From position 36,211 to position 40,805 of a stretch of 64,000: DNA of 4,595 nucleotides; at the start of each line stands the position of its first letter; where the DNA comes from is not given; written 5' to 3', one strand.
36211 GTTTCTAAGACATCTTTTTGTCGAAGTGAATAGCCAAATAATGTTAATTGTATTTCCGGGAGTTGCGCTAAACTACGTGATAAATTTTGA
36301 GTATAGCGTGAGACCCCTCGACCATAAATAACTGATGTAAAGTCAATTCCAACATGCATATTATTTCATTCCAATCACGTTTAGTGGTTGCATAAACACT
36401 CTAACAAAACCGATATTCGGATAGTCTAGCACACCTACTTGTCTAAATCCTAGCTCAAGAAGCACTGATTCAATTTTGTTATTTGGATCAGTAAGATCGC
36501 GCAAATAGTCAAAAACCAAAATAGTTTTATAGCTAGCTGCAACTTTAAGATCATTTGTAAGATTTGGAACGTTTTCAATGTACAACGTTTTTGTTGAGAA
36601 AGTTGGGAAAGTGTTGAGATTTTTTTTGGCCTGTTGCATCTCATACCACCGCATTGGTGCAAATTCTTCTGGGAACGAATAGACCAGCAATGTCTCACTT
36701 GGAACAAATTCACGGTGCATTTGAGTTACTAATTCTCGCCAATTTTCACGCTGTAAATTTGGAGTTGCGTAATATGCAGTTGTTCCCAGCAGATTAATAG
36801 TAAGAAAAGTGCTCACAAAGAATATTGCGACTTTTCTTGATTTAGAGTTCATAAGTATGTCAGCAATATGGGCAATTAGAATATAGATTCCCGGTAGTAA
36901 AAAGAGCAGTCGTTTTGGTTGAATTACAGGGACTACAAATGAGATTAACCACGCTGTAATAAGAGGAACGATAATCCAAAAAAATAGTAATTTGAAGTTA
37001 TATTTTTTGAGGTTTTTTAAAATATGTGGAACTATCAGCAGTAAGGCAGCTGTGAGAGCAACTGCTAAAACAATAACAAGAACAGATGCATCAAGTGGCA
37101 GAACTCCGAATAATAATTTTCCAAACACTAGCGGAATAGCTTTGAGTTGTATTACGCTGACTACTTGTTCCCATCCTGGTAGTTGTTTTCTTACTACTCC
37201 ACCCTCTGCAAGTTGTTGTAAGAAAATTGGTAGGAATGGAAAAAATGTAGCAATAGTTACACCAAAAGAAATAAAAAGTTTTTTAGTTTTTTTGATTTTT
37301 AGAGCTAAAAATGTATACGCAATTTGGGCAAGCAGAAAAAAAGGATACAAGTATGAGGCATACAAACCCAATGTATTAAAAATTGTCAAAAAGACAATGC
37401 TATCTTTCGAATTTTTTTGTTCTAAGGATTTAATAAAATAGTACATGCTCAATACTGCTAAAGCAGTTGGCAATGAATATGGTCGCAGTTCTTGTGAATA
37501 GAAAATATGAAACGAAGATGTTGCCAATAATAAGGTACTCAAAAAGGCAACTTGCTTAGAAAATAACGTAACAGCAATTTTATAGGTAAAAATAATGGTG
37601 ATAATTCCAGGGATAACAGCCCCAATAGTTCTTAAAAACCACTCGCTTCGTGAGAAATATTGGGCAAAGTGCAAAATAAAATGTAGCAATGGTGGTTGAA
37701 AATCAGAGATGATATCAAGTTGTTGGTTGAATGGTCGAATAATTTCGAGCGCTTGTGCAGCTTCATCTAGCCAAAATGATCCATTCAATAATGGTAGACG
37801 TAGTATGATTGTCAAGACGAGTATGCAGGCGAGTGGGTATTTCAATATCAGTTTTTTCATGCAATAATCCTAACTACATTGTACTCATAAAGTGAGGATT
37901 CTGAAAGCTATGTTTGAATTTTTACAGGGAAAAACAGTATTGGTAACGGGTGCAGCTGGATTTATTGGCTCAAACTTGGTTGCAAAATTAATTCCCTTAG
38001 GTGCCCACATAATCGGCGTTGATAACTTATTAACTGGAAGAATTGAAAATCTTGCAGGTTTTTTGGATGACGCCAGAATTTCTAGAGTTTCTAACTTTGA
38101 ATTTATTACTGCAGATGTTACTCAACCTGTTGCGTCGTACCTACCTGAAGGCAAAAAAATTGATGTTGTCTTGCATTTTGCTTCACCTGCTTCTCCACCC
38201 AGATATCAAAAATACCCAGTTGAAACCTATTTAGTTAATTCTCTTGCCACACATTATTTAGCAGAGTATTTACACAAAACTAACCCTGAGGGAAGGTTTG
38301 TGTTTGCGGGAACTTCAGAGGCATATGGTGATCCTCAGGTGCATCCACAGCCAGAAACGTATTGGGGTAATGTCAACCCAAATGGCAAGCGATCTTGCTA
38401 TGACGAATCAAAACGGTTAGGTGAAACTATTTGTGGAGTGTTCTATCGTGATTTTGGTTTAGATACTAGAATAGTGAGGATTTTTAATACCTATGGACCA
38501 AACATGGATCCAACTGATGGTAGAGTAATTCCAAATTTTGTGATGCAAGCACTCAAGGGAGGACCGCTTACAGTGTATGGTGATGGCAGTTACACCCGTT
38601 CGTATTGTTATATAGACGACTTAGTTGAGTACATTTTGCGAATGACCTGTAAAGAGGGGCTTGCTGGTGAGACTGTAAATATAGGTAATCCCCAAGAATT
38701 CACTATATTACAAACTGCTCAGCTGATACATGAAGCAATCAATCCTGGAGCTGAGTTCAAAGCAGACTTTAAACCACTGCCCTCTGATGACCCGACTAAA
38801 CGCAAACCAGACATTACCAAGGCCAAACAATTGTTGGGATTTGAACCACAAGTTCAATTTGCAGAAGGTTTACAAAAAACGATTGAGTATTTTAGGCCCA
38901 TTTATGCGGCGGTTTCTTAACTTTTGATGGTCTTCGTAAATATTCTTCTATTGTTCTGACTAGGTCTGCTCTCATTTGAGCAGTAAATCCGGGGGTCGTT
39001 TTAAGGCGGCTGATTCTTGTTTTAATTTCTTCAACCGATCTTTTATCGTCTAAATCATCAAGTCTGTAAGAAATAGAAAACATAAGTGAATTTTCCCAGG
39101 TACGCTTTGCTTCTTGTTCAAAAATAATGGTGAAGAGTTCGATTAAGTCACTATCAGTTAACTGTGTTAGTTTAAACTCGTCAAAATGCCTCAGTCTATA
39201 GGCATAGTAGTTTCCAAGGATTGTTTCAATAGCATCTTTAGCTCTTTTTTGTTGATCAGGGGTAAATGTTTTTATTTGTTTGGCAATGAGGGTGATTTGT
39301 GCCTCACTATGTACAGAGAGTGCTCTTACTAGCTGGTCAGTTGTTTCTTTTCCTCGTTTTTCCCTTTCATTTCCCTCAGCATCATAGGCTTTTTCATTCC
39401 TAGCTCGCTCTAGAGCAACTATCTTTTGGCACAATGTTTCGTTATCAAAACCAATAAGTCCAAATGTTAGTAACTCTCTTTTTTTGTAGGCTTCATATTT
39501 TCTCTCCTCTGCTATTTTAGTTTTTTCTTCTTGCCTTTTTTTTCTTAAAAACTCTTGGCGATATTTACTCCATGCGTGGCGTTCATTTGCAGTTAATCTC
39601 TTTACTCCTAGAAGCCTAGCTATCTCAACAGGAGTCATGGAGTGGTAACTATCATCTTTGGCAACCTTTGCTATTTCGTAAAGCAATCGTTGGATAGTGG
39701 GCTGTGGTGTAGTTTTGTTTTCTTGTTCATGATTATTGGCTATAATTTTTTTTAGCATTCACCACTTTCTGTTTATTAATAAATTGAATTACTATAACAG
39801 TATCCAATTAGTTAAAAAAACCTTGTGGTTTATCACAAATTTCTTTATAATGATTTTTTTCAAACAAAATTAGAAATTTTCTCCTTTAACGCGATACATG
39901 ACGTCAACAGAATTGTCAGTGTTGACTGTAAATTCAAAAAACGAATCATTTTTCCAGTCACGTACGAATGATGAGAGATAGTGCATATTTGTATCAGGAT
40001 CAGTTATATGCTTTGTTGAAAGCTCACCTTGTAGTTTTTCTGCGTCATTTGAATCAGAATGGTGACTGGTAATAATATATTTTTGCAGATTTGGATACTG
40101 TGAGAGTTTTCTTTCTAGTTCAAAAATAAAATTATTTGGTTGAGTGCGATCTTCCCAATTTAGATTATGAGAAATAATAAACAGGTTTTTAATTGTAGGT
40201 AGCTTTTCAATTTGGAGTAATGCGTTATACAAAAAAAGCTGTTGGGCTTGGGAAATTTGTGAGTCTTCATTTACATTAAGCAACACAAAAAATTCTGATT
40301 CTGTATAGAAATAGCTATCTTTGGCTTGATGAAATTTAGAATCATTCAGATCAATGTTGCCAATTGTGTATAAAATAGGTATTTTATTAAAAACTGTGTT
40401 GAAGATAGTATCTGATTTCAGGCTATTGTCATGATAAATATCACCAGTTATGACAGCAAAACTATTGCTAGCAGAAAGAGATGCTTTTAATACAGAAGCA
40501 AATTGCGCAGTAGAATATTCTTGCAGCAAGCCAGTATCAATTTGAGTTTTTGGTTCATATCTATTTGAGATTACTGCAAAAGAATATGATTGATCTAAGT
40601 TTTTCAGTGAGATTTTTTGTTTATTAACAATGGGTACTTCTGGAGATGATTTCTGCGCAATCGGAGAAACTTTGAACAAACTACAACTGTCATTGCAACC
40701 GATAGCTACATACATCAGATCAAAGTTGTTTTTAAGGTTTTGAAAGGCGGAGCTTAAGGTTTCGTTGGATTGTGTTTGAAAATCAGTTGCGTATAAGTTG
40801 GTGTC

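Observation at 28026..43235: Two diverged O-antigen-ligase/Wzy-like paralogs, one fused to a roughly 600-aa unknown extracytoplasmic domain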

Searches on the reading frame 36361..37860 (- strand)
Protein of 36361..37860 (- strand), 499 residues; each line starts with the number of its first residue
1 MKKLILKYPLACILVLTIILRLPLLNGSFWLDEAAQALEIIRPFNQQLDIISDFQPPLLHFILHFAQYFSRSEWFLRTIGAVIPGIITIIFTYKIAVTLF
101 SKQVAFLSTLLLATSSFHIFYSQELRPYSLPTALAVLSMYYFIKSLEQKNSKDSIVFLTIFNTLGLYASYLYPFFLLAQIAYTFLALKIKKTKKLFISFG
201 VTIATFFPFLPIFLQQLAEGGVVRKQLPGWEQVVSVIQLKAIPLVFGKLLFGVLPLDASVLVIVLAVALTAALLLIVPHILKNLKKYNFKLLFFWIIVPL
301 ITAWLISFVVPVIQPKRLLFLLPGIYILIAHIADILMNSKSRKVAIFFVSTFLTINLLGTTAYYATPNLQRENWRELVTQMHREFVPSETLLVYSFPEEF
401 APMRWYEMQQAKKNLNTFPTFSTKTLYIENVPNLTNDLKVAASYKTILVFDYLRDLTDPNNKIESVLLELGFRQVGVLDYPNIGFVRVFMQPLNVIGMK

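Call 11: search_protein_families(library=pfam, proteins=[window:36361-37860:-], max_evalue=0.001)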
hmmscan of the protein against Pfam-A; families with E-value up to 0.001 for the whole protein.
window:36361-37860:- (499 aa): 2 families
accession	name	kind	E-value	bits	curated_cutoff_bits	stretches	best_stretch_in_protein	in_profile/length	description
PF13231.12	PMT_2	-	1.5e-09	38.7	26.1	1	55-210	2-158/160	Dolichyl-phosphate-mannose-protein mannosyltransferase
PF03901.23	Glyco_transf_22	-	0.0003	20.6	23.8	1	67-208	70-218/414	Alg9-like mannosyltransferase family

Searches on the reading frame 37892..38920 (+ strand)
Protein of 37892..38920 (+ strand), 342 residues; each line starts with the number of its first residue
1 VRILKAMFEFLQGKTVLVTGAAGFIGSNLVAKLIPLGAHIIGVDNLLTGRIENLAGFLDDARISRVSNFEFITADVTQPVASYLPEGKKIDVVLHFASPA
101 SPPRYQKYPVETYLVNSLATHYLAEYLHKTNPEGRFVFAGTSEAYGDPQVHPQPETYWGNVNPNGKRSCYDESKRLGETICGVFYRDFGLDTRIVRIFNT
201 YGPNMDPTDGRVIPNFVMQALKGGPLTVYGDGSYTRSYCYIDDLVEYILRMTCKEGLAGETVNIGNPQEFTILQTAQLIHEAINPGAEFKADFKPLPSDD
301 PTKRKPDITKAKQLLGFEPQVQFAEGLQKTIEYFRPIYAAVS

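Call 11: search_protein_families(library=pfam, proteins=[window:37892-38920:+], max_evalue=0.001)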
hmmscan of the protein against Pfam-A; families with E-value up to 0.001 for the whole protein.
window:37892-38920:+ (342 aa): 6 families
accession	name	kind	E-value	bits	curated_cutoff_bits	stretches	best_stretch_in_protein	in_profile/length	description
PF01370.27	Epimerase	-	3.8e-51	174.3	20.9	1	16-265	1-240/240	NAD dependent epimerase/dehydratase family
PF16363.11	GDP_Man_Dehyd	-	2.2e-46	159.3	27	1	17-330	1-332/332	GDP-mannose 4,6 dehydratase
PF02719.21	Polysacc_synt_2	-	1.8e-08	34.4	20.2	0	16-131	1-119/293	Polysaccharide biosynthesis protein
PF01073.25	3Beta_HSD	-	4.3e-05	23.1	22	1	17-244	1-221/280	3-beta hydroxysteroid dehydrogenase/isomerase family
PF07993.18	NAD_binding_4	-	0.00012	21.8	20.1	0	18-215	1-219/258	Male sterility protein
PF04321.23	RmlD_sub_bind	-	0.00012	21.7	27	1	15-331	2-282/287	RmlD substrate binding domain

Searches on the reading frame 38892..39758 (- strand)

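Call 11: search_protein_families(library=pfam, proteins=[window:38892-39758:-], max_evalue=0.001)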
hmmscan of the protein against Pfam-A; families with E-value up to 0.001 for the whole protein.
window:38892-39758:- (288 aa): 0 families

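Call 29: search_protein_families(library=pfam, proteins=[window:38892-39758:-], max_evalue=10)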
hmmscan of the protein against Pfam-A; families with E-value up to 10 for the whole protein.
window:38892-39758:- (288 aa): 1 family
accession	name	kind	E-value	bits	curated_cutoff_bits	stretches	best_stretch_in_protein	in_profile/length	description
PF05494.18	MlaC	-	0.0026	18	26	1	131-198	21-87/166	MlaC protein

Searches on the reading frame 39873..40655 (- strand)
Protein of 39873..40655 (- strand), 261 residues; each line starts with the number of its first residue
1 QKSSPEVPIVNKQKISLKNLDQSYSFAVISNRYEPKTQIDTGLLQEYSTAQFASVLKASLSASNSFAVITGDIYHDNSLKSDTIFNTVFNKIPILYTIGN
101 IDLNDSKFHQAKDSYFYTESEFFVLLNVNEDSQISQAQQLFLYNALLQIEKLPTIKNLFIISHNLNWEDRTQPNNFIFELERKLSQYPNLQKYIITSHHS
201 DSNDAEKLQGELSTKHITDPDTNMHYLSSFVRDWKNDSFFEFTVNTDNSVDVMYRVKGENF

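Call 30: search_protein_families(library=ncbifam, proteins=[window:39873-40655:-], max_evalue=1)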
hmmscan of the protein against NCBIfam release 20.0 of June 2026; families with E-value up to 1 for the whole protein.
window:39873-40655:- (261 aa): 0 families

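Call 54: search_solved_structures(query=A3, max_evalue=10, show_alignments=3)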
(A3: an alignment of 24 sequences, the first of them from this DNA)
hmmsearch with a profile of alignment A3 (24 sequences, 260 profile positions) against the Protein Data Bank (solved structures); distinct sequences matched with E-value up to 10: 8.
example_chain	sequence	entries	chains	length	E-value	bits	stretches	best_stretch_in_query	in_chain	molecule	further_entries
3thn_A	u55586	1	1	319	0.0041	19.5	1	37-119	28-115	Exonuclease, putative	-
3tho_B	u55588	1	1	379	0.0056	19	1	37-119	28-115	Exonuclease, putative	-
4o24_A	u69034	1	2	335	0.0098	18.2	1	37-119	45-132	Exonuclease, putative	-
2q8u_A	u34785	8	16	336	0.0098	18.2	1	37-119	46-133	Exonuclease, putative | Nuclease SbcCD subunit D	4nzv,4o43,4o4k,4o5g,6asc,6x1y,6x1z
3qg5_C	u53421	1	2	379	0.013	17.9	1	37-119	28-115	Mre11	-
5l22_B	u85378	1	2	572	0.064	15.6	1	116-172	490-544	ABC transporter (HlyB subfamily)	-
2zo9_B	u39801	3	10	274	0.15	14.4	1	38-94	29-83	Phosphohydrolase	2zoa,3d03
2dxl_A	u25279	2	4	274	0.15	14.4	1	38-94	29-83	Phosphohydrolase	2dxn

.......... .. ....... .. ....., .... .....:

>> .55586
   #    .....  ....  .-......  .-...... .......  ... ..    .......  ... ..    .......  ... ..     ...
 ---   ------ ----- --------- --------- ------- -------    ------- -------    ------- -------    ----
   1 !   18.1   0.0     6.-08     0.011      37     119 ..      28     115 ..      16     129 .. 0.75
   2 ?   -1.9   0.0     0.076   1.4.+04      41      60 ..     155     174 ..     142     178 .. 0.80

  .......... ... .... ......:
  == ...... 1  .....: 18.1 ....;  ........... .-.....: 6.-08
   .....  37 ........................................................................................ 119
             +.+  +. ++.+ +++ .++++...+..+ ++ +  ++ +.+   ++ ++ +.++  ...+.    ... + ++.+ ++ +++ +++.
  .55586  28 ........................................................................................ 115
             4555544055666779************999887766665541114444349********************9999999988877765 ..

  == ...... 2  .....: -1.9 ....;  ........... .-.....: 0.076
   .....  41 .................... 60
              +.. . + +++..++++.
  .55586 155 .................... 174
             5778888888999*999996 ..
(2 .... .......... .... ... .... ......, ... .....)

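Call 66: find_homologous_proteins(query=A3, max_evalue=0.001)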
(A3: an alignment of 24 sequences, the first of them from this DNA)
Query A3 (24 sequences) (254 aa, profile of the alignment): 4 proteins with E <= 0.001 among 2692 candidates.
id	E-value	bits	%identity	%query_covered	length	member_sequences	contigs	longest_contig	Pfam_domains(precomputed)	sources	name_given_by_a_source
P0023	2.6e-39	153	60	49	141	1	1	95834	-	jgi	jgi:hypothetical protein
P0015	4.4e-33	133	60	53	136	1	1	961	-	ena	-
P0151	2.2e-17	81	26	74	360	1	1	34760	-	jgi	jgi:hypothetical protein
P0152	2.6e-8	51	28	22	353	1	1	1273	-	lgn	-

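Call 68: search_protein_families(library=pfam, proteins=[P0151, P0152], max_evalue=0.1)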
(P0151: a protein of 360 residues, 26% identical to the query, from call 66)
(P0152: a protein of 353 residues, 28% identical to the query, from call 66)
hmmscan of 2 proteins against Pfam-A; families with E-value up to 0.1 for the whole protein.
P0151 (360 aa): 1 family
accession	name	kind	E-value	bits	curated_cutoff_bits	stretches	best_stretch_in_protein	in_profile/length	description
PF00149.33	Metallophos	-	2e-05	25.5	21.5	1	85-200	17-159/191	Calcineurin-like phosphoesterase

P0152 (353 aa): 0 families

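Call 69: find_encoding_contigs(protein=P0151, flank=8000, max_places=3)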
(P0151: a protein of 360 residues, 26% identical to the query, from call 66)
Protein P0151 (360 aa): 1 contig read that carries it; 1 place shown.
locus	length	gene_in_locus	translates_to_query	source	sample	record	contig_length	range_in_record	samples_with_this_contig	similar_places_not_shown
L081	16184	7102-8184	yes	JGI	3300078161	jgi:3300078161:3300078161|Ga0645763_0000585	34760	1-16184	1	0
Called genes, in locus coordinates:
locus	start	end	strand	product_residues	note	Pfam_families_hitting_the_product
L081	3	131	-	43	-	?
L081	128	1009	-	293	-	-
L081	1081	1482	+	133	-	-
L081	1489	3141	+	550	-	PF13290:CHB_HEX_C_1 (weak), PF13287:Fn3_assoc, PF08757:CotH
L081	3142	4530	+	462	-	PF04932:Wzy_C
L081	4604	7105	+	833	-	PF08757:CotH (weak)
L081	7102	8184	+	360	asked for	-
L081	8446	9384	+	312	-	PF01073:3Beta_HSD, PF01370:Epimerase, PF02719:Polysacc_synt_2, PF04321:RmlD_sub_bind, PF13460:NAD_binding_10, PF16363:GDP_Man_Dehyd, PF07993:NAD_binding_4 (weak)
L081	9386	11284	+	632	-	PF13522:GATase_6, PF13537:GATase_7, PF00733:Asn_synthase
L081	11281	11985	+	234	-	-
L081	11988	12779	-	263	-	PF00174:Oxidored_molyb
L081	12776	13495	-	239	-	PF01292:Ni_hydr_CYTB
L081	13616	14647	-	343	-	PF19573:DUF6089 (weak)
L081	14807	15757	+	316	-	PF00478:IMPDH, PF03060:NMO, PF05690:ThiG, PF01070:FMN_dh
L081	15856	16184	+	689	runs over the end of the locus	PF13585:CHU_C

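Call 82: find_related_loci(query=P0151, collection=metagenome_contigs, flank=7000)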
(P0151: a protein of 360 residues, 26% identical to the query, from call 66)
Query P0151 (360 aa) in metagenome_contigs; peptide patterns used: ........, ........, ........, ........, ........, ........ (x = any residue, [..] = any of these).
40 stretches matched a pattern; 6 encode a relative of the query (tblastn E <= 1e-3); 6 distinct loci.
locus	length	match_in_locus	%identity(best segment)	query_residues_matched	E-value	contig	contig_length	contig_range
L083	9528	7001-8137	76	1-360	0e+0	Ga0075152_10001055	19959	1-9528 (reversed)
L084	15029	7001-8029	71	23-360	2e-158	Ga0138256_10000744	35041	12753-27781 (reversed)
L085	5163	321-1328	70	23-360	2e-157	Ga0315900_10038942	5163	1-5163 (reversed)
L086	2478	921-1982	59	17-347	2e-142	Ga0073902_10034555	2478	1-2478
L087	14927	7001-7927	72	34-345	8e-150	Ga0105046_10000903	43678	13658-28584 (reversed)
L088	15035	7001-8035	73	19-360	5e-166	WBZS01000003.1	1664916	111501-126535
